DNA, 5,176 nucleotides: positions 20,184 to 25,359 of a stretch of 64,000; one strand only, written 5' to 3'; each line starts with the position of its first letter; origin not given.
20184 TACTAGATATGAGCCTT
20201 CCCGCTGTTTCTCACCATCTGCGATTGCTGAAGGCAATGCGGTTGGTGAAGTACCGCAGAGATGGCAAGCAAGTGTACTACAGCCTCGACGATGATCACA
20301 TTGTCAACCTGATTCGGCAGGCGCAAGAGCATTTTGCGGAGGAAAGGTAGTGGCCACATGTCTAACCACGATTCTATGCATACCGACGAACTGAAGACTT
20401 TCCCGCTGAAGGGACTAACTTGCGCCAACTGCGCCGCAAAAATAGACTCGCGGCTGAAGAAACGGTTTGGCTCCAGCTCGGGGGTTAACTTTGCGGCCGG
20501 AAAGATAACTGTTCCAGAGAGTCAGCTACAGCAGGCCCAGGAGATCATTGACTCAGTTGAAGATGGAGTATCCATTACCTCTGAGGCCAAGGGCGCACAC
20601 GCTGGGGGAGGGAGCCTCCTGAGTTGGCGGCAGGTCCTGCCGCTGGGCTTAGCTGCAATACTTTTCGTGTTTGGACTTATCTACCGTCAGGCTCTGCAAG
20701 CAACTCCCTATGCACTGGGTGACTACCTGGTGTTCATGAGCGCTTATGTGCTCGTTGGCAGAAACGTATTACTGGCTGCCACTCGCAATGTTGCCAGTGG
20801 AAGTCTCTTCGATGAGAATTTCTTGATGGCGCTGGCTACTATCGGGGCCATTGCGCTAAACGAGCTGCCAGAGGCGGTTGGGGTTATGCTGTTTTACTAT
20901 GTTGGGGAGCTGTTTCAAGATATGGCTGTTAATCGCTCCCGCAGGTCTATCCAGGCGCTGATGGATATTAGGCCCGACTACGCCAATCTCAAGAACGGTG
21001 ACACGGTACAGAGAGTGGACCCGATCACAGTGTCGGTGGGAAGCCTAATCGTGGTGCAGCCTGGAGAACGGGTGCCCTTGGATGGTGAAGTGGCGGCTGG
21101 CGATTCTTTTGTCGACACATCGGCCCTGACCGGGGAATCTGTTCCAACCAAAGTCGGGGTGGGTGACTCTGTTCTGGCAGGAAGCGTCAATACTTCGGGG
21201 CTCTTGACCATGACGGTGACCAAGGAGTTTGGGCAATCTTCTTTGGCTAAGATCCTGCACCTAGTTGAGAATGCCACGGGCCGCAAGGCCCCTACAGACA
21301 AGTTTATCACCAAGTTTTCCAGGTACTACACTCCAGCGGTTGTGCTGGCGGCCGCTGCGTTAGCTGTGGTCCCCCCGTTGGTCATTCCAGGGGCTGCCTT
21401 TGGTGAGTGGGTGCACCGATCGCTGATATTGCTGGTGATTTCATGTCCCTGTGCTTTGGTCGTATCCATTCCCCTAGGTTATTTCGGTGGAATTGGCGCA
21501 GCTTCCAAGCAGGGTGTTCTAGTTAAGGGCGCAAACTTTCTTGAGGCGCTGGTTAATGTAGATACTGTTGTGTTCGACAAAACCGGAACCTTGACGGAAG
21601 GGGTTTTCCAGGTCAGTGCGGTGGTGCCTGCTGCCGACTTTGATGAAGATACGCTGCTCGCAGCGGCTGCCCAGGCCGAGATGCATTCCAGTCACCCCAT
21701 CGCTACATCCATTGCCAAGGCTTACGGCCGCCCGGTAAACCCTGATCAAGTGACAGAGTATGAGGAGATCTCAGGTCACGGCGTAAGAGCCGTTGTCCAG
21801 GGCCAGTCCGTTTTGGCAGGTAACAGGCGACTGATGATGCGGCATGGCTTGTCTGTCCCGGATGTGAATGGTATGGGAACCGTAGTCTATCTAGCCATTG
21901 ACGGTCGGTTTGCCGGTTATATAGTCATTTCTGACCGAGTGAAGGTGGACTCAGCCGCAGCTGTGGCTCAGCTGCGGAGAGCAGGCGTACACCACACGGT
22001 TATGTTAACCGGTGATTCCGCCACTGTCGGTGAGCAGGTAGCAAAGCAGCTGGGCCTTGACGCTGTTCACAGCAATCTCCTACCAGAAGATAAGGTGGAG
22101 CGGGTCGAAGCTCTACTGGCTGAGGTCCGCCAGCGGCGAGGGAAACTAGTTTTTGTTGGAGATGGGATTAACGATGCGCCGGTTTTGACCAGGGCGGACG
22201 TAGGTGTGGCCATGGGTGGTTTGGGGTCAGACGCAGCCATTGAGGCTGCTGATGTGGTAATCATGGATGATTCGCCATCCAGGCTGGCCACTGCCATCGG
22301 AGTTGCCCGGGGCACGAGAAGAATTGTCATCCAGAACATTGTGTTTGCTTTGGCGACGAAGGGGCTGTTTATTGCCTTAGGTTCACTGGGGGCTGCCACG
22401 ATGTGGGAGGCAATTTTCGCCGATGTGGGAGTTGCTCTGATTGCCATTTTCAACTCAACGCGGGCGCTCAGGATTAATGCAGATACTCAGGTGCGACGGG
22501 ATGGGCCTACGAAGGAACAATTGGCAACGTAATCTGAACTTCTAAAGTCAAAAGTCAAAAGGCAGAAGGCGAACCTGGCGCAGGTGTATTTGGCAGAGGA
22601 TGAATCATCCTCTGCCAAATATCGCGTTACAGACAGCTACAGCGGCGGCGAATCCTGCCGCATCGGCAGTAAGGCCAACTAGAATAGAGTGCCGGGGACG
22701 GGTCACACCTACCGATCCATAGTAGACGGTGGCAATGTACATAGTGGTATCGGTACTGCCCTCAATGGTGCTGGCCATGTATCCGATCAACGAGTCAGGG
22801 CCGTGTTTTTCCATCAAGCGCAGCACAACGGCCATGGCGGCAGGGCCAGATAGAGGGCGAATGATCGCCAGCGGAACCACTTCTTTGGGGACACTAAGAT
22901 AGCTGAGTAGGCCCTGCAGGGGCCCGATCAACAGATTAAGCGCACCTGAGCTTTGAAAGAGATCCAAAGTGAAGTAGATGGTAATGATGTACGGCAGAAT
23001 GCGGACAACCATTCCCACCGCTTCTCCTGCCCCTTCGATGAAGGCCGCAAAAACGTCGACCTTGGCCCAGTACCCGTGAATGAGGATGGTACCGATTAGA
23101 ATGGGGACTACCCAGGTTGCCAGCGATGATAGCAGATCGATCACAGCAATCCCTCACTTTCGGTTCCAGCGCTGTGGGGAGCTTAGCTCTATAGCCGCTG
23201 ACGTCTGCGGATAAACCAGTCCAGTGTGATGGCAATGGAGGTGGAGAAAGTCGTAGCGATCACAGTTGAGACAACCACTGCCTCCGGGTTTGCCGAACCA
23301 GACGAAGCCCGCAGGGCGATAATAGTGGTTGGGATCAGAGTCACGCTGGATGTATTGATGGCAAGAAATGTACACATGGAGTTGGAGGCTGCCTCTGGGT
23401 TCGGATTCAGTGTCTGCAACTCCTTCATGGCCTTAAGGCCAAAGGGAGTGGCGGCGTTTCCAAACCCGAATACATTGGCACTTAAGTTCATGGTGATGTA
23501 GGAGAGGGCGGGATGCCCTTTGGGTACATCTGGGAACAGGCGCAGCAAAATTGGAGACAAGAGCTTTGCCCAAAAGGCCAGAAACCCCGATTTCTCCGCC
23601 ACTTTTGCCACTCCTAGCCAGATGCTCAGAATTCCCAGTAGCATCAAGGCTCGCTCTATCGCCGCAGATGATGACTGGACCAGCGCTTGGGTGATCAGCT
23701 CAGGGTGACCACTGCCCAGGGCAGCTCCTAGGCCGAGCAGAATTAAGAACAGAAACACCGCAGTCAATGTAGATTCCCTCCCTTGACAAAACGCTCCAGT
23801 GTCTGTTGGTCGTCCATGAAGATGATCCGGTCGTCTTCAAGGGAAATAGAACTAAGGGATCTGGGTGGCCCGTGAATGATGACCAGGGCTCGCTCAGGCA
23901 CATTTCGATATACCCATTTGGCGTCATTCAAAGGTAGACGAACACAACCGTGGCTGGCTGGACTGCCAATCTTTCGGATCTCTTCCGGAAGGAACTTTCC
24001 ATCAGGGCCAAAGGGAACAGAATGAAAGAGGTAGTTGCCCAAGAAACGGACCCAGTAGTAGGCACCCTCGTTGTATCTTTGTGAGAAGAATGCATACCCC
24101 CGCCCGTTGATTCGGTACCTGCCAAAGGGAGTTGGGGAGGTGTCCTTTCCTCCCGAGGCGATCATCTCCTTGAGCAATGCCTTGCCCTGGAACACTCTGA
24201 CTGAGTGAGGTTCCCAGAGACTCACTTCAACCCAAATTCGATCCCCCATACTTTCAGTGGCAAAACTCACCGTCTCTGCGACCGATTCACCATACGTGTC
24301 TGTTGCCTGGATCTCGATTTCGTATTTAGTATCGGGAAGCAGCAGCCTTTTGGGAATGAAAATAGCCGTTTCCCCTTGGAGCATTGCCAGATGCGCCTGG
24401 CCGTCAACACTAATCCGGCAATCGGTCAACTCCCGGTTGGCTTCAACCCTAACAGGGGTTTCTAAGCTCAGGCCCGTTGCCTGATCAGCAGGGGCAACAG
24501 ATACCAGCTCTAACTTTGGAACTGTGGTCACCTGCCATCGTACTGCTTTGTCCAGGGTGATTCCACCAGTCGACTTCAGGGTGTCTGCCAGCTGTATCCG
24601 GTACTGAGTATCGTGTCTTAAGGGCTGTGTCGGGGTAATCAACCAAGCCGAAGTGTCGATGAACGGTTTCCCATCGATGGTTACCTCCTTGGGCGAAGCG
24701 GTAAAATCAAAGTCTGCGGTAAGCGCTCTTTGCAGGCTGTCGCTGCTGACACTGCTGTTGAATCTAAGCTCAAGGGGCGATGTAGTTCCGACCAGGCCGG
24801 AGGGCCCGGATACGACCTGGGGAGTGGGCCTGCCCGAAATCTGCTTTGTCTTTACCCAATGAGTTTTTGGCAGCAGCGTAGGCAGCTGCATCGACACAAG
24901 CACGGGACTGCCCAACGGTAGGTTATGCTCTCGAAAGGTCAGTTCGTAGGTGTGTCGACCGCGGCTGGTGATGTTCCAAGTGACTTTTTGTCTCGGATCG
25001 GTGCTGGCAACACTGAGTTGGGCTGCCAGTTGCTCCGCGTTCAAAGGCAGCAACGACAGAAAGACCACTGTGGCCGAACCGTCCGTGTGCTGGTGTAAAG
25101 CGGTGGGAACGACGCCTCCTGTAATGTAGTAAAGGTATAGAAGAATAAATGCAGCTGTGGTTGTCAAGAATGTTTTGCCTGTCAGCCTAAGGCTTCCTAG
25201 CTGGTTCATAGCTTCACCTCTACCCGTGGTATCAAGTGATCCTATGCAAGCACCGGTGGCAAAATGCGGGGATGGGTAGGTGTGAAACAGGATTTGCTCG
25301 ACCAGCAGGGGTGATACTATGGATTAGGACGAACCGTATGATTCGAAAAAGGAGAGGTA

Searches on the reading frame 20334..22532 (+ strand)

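Call 11: search_protein_families(library=pfam, max_evalue=0.00001, proteins=[window:20334-22532:+])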
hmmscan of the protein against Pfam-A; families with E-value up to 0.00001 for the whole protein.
window:20334-22532:+ (732 aa): 3 families
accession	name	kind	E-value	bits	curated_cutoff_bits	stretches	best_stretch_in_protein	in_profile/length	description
PF00122.25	E1-E2_ATPase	-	7e-43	146.7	28.1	1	213-392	3-180/181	E1-E2 ATPase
PF00702.32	Hydrolase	-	2.6e-28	100.2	26.4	1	409-622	1-191/191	haloacid dehalogenase-like hydrolase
PF08282.18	Hydrolase_3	-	7.4e-06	26.3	20.9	0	586-645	187-245/255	haloacid dehalogenase-like hydrolase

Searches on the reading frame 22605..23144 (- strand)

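Call 11: search_protein_families(library=pfam, max_evalue=0.00001, proteins=[window:22605-23144:-])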
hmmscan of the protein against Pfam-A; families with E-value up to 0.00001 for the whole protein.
window:22605-23144:- (179 aa): 1 family
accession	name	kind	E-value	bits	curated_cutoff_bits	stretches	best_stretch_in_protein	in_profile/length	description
PF07670.19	Gate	-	3.3e-08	34.4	29.6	1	46-146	1-102/104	Nucleoside recognition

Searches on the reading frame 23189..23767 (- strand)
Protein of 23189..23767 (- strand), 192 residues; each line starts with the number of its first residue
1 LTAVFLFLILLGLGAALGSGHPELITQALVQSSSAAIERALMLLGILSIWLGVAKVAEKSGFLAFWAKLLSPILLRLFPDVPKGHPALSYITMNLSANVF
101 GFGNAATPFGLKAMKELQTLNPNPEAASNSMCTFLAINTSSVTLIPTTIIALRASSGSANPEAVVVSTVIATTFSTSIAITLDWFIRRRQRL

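Call 11: search_protein_families(library=pfam, max_evalue=0.00001, proteins=[window:23189-23767:-])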
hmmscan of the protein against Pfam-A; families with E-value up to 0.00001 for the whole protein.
window:23189-23767:- (192 aa): 1 family
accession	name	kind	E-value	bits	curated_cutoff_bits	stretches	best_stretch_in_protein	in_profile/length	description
PF07670.19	Gate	-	2.2e-10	41.4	29.6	1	41-151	2-99/104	Nucleoside recognition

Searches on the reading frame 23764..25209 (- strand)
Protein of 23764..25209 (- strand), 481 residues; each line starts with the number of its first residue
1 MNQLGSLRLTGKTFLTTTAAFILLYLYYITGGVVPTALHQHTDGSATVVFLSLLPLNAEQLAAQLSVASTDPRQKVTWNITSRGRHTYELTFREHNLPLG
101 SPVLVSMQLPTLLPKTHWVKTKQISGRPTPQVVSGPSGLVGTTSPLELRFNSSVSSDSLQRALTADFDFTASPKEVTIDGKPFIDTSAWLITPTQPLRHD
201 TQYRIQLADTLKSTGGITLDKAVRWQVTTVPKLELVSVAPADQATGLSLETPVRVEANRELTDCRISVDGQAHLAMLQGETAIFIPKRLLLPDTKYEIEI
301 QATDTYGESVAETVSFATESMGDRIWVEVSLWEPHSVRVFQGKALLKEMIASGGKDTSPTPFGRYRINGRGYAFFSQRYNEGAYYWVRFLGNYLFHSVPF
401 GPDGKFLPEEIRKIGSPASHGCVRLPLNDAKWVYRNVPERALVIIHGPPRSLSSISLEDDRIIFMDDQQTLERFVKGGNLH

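Call 12: search_protein_families(library=pfam, max_evalue=0.00001, proteins=[window:23764-25209:-])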
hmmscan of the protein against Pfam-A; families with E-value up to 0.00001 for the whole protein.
window:23764-25209:- (481 aa): 2 families
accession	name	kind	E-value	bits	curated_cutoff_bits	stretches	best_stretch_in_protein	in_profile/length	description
PF03734.19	YkuD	-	2.2e-15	57.9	23.4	1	326-445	3-146/146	L,D-transpeptidase catalytic domain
PF13205.12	Big_5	-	3.8e-12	47.3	23.6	0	141-229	20-105/105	Bacterial Ig-like domain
